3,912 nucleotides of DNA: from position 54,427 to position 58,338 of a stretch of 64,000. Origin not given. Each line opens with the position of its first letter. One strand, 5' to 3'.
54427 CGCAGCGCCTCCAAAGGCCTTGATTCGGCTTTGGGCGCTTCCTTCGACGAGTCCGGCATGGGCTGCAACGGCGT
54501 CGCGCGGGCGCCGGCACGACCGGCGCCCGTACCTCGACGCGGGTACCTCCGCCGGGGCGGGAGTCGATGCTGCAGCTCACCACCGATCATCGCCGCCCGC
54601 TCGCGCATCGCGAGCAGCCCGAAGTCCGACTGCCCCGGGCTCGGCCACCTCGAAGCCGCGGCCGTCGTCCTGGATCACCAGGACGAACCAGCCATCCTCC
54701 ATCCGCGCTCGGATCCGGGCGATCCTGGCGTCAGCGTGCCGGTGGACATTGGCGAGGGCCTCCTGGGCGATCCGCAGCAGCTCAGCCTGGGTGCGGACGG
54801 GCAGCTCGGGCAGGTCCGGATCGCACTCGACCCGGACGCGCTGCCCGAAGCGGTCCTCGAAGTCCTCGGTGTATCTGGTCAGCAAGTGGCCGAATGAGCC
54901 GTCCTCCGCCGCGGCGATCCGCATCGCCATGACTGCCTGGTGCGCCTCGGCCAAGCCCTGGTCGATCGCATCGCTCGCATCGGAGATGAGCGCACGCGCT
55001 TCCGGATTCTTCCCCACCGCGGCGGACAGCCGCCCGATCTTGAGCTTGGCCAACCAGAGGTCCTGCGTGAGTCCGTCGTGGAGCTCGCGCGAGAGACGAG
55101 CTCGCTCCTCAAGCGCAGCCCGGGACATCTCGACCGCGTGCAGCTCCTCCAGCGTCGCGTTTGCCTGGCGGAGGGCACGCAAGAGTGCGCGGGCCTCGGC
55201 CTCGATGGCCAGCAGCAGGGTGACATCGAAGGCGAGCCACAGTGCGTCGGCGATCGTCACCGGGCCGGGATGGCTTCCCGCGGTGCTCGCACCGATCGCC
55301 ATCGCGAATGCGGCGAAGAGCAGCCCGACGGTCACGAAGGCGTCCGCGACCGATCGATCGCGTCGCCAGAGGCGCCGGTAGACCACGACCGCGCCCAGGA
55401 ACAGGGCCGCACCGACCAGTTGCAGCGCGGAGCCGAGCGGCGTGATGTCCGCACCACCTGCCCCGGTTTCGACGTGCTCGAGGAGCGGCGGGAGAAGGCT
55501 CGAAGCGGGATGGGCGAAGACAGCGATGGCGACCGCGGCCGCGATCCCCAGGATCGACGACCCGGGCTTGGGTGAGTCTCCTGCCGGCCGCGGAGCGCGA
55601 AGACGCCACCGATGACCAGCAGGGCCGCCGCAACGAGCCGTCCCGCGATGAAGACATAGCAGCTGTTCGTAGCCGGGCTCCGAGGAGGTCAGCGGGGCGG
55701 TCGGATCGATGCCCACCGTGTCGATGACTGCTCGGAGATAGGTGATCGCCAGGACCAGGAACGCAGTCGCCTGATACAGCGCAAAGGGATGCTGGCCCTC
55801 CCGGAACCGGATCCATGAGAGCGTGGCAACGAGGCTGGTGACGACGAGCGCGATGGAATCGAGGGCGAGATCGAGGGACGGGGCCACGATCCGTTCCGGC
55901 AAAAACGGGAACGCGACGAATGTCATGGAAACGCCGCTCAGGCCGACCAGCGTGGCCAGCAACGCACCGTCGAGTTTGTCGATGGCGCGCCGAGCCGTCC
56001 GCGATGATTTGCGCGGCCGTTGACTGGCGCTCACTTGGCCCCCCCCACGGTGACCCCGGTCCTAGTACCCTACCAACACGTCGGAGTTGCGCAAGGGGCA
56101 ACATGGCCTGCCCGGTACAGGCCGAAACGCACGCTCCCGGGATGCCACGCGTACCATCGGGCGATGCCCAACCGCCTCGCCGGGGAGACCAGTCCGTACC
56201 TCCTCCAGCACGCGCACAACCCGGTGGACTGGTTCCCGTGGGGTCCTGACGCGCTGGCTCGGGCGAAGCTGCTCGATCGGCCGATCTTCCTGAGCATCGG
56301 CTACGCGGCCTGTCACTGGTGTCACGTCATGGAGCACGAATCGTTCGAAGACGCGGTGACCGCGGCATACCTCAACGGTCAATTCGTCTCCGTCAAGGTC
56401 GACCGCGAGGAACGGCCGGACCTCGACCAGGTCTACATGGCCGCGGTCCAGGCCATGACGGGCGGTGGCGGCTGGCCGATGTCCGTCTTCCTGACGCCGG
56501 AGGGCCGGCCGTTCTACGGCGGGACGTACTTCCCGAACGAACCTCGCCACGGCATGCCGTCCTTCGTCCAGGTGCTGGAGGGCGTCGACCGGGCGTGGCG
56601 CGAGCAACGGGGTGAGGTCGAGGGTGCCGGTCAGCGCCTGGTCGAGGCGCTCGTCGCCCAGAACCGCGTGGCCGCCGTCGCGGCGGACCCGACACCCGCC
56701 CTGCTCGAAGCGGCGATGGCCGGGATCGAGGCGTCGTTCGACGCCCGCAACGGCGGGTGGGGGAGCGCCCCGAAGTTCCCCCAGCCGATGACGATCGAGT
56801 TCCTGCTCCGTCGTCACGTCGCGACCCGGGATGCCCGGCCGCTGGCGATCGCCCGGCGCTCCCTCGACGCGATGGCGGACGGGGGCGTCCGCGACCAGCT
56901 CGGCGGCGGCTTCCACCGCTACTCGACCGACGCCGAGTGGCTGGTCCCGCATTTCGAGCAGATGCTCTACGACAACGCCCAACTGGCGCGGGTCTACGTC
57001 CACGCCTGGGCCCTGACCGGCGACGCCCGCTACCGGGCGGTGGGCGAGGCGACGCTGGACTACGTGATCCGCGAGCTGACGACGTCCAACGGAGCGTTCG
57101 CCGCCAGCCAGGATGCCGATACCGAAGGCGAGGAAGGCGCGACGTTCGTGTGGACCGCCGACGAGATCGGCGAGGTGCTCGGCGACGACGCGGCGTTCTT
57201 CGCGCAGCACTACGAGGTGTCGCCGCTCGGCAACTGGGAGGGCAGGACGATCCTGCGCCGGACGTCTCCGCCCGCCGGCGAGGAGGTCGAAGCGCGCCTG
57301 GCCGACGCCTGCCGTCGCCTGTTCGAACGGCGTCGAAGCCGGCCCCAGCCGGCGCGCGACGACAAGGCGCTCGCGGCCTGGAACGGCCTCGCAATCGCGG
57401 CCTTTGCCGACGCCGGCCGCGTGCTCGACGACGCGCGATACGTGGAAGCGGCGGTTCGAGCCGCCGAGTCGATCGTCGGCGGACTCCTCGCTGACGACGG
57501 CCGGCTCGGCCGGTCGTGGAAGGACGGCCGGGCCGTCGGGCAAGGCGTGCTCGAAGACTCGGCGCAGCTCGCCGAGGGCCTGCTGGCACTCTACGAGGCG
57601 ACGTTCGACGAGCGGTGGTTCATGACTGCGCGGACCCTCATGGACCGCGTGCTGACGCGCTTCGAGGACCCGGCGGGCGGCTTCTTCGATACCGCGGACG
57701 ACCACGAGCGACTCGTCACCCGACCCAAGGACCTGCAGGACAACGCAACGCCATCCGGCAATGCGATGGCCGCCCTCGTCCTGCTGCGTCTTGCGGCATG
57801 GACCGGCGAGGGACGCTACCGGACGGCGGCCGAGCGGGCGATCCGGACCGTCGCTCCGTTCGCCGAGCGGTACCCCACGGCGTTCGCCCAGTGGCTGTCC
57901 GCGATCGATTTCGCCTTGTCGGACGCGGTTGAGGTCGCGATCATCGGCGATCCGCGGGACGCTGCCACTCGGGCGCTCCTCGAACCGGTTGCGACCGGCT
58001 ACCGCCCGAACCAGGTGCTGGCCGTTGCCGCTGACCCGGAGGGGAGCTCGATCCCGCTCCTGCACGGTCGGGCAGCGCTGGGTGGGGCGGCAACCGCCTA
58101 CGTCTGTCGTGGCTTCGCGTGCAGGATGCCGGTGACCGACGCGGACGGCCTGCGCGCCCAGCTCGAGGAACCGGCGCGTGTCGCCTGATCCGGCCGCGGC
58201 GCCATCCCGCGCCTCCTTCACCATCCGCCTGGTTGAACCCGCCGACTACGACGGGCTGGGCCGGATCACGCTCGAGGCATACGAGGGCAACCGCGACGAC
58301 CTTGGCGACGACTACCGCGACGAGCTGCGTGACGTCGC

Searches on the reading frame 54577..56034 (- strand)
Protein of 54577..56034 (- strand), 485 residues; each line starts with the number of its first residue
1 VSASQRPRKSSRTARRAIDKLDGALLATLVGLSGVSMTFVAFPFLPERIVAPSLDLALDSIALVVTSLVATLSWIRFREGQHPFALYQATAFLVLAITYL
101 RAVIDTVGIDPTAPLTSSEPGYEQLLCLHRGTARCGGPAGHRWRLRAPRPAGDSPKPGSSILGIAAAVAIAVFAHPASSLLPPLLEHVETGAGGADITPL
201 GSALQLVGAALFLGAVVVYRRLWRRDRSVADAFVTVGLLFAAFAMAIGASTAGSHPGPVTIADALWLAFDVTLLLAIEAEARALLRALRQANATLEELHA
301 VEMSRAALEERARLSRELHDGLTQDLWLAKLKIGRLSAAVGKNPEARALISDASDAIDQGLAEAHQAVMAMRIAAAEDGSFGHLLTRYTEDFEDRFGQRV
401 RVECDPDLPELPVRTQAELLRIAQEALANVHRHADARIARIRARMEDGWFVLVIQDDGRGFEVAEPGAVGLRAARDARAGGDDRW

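Call 28: search_protein_families(library=pfam, proteins=[window:54577-56034:-], max_evalue=0.001)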
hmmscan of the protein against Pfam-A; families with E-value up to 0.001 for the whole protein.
window:54577-56034:- (485 aa): 3 families
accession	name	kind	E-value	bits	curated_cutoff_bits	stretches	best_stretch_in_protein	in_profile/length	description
PF07730.19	HisKA_3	-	1.3e-09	38.9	24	1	310-372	1-64/68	Histidine kinase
PF02518.31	HATPase_c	-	0.00075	20.4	26.4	0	417-464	4-52/111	Histidine kinase-, DNA gyrase B-, and HSP90-like ATPase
PF13581.12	HATPase_c_2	-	0.0009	19.7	27.4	1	417-465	30-83/127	Histidine kinase-like ATPase domain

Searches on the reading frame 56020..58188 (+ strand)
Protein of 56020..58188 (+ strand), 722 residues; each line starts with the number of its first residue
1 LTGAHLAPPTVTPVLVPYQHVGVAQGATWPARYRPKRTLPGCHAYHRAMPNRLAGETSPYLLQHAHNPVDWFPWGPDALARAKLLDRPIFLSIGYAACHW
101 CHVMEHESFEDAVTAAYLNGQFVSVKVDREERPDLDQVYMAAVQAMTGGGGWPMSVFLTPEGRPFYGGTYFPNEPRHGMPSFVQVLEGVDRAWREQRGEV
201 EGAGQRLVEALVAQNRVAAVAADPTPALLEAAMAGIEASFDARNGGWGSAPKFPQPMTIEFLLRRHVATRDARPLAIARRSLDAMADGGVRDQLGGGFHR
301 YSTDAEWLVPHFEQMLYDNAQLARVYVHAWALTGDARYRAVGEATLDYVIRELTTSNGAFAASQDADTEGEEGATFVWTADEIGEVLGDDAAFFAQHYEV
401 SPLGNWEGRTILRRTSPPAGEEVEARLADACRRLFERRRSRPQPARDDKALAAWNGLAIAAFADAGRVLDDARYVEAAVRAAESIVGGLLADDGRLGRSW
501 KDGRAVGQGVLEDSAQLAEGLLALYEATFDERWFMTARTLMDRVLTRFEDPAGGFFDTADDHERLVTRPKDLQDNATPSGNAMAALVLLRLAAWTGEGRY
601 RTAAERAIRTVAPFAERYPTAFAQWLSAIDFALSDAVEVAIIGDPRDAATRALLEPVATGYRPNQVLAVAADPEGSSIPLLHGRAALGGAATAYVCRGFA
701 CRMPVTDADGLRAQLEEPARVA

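Call 28: search_protein_families(library=pfam, proteins=[window:56020-58188:+], max_evalue=0.001)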
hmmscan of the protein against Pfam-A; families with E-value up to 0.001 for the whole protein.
window:56020-58188:+ (722 aa): 4 families
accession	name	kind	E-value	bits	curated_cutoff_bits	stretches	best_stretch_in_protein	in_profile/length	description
PF03190.21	Thioredox_DsbH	-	3.3e-75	252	27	1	51-211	2-162/163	Protein of unknown function, DUF255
PF13899.12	Thioredoxin_7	-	2.3e-07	31.3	27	1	70-160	1-83/83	Thioredoxin-like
PF01532.26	Glyco_hydro_47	-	0.00015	21.4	22.9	0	520-613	86-181/455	Glycosyl hydrolase family 47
PF06662.19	C5-epim_C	-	0.00057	19.9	23.3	0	319-350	31-62/188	D-glucuronyl C5-epimerase C-terminus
